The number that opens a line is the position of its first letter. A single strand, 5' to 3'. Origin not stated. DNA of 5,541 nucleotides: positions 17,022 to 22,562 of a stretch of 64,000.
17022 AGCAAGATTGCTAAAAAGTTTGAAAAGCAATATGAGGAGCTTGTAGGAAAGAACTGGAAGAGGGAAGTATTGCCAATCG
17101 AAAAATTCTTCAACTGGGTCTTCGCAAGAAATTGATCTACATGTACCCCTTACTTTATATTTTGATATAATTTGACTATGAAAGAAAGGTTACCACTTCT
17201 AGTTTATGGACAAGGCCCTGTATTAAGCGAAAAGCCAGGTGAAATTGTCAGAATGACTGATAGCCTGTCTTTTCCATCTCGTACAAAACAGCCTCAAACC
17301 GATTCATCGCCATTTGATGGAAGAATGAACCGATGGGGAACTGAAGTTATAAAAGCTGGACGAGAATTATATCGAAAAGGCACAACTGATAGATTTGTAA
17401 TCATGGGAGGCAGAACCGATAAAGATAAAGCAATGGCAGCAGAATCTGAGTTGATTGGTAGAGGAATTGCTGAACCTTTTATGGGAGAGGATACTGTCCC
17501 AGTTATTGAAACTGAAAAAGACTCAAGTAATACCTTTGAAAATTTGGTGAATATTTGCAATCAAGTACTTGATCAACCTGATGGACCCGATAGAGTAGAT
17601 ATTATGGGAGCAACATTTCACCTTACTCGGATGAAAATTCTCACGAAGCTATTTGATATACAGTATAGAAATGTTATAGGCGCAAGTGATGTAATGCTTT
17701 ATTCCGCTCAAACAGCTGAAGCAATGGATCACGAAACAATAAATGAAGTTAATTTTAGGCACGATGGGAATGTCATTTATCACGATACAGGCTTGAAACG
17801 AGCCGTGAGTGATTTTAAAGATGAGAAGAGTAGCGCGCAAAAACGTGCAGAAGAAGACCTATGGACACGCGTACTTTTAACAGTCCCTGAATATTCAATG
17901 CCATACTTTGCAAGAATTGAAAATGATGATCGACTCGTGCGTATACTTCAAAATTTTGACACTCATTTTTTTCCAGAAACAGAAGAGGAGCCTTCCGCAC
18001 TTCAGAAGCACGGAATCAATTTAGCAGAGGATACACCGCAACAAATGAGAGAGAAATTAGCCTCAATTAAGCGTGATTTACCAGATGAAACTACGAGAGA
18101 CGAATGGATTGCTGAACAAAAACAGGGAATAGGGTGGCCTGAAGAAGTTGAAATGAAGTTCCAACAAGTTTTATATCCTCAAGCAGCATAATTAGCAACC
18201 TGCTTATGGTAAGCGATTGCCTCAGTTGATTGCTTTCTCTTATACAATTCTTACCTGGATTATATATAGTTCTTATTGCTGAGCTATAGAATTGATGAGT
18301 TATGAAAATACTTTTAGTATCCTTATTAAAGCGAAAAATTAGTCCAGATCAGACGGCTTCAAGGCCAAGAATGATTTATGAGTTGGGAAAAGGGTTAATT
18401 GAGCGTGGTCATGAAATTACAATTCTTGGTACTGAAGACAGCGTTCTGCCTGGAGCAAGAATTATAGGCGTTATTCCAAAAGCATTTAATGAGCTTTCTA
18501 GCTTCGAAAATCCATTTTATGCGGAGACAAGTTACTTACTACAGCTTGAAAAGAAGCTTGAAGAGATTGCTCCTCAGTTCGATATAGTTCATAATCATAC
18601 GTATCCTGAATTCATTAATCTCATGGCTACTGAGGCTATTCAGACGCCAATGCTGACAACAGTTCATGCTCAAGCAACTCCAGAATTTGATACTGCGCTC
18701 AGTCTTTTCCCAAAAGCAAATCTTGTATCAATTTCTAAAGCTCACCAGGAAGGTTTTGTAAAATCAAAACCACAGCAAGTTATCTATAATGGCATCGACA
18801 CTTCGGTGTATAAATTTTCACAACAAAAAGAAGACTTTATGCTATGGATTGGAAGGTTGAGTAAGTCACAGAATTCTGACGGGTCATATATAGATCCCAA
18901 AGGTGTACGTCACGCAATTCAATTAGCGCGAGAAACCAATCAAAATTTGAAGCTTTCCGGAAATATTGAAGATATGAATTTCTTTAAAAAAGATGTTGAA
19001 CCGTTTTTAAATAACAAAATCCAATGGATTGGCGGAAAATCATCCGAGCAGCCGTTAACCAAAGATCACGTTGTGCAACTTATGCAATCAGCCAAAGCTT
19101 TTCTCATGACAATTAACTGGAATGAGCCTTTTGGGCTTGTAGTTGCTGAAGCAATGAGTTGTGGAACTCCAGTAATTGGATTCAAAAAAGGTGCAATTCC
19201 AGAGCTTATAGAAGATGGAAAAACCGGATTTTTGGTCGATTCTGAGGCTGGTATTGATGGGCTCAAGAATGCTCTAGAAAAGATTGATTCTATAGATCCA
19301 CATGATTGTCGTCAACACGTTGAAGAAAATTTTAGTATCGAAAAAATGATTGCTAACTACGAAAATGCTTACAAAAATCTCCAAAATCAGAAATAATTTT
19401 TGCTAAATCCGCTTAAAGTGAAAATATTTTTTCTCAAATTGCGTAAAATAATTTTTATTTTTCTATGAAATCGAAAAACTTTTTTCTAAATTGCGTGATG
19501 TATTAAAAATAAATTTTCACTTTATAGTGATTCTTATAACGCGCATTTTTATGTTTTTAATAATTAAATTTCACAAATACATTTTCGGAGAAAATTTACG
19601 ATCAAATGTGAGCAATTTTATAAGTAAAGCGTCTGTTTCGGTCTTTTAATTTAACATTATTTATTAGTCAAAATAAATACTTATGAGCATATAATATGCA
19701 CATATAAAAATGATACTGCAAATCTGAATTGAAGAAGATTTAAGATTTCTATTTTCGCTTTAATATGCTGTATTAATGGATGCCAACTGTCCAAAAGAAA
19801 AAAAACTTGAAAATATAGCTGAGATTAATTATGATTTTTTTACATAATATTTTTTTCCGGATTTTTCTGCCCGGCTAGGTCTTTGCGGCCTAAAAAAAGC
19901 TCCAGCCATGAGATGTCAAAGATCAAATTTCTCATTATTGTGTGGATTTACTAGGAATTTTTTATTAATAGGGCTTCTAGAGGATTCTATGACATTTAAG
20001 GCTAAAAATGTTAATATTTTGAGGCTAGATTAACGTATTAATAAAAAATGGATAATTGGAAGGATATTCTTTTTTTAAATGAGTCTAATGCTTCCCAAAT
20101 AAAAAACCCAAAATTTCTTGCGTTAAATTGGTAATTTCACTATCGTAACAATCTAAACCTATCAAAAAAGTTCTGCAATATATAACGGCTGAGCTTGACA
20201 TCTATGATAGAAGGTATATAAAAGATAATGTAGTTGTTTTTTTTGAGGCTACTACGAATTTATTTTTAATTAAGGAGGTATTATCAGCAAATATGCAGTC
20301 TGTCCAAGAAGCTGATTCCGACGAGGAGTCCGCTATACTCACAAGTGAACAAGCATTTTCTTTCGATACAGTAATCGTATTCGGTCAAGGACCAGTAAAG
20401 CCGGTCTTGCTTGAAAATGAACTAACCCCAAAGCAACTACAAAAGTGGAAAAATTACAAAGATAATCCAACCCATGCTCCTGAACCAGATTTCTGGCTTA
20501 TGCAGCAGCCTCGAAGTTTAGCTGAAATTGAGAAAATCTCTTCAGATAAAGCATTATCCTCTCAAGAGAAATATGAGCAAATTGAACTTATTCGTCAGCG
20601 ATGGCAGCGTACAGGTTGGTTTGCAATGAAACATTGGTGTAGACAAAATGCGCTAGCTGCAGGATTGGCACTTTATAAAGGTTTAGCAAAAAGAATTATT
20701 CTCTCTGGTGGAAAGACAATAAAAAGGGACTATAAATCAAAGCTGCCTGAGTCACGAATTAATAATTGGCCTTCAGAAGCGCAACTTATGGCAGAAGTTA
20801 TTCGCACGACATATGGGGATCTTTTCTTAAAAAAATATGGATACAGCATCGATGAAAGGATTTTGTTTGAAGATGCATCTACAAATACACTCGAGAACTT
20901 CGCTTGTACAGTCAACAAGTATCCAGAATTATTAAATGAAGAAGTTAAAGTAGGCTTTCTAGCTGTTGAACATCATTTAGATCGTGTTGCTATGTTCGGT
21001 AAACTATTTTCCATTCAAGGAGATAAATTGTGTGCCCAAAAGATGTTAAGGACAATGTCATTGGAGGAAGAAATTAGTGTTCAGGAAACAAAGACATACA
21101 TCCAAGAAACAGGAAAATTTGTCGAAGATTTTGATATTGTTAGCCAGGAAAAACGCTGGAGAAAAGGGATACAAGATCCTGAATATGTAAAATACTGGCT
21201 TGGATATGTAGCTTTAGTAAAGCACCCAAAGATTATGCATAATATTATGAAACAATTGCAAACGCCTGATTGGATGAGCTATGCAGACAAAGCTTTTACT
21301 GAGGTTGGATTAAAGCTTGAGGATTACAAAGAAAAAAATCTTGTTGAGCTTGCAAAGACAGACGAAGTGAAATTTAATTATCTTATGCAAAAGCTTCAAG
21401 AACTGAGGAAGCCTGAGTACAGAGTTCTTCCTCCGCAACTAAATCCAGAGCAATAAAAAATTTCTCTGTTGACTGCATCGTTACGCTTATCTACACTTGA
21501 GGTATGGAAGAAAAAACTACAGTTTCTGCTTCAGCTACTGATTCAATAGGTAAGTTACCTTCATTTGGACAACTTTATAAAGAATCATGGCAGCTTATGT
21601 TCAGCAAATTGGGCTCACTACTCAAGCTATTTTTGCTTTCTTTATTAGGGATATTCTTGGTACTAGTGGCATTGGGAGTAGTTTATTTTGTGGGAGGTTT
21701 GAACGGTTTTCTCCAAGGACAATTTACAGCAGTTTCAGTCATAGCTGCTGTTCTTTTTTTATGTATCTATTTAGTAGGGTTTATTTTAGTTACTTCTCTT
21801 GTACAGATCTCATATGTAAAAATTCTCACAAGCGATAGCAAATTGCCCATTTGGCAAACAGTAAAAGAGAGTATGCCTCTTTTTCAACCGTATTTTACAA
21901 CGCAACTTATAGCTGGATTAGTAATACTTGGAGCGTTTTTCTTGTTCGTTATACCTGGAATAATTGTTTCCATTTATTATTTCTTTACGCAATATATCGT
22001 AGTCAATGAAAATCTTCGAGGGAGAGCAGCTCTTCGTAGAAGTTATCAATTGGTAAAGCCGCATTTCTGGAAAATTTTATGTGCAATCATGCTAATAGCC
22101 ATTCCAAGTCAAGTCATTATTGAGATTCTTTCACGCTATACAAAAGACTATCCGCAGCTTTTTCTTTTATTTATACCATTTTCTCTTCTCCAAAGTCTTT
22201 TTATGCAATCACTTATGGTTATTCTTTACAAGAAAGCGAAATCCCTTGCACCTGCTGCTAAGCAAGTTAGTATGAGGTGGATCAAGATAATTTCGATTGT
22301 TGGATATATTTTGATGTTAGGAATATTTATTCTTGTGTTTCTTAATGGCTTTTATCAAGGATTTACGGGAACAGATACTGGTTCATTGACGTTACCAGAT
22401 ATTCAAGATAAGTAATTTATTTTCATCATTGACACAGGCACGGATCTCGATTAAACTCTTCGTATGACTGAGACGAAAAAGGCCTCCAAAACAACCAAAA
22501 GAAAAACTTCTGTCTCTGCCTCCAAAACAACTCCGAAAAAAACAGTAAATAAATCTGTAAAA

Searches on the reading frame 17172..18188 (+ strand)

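Call 10: search_protein_families(library=pfam, proteins=[window:17172-18188:+], max_evalue=0.001)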
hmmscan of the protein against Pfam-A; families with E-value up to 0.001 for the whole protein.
window:17172-18188:+ (339 aa): 1 family
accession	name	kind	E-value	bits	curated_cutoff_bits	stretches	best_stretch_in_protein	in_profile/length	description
PF02698.23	DUF218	-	5.3e-06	26.8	27.6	1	58-171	15-107/133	DUF218 domain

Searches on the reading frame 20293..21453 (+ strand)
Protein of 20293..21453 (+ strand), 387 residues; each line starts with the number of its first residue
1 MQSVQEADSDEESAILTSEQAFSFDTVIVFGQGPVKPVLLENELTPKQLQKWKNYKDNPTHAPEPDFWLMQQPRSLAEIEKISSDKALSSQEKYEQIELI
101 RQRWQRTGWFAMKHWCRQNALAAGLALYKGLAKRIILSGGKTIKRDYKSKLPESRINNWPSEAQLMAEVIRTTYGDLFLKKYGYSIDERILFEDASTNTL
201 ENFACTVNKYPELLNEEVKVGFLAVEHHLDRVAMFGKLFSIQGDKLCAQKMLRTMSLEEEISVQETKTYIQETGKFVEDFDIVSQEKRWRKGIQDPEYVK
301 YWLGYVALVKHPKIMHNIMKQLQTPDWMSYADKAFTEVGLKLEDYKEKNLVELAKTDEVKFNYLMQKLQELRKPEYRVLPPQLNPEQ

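Call 10: search_protein_families(library=pfam, proteins=[window:20293-21453:+], max_evalue=0.001)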
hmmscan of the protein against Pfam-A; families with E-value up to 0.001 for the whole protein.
window:20293-21453:+ (387 aa): 1 family
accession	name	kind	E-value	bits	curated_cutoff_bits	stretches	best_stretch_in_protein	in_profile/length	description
PF02698.23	DUF218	-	1.4e-06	28.7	27.6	1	118-237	14-101/133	DUF218 domain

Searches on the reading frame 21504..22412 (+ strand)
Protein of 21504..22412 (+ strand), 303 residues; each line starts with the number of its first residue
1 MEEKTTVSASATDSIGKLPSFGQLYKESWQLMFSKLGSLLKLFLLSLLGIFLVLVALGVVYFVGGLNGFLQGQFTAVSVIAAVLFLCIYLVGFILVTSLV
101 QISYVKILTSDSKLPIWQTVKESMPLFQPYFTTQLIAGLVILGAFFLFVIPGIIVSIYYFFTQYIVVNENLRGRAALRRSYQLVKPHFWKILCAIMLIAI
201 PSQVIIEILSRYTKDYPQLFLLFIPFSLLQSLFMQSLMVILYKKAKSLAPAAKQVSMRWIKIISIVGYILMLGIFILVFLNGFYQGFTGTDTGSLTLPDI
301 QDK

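Call 10: search_protein_families(library=pfam, proteins=[window:21504-22412:+], max_evalue=0.001)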
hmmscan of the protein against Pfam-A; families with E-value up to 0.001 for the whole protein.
window:21504-22412:+ (303 aa): 1 family
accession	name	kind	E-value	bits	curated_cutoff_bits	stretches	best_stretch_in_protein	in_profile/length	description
PF06790.16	UPF0259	-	2.9e-05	24.4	31.4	1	91-243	95-244/248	Uncharacterised protein family (UPF0259)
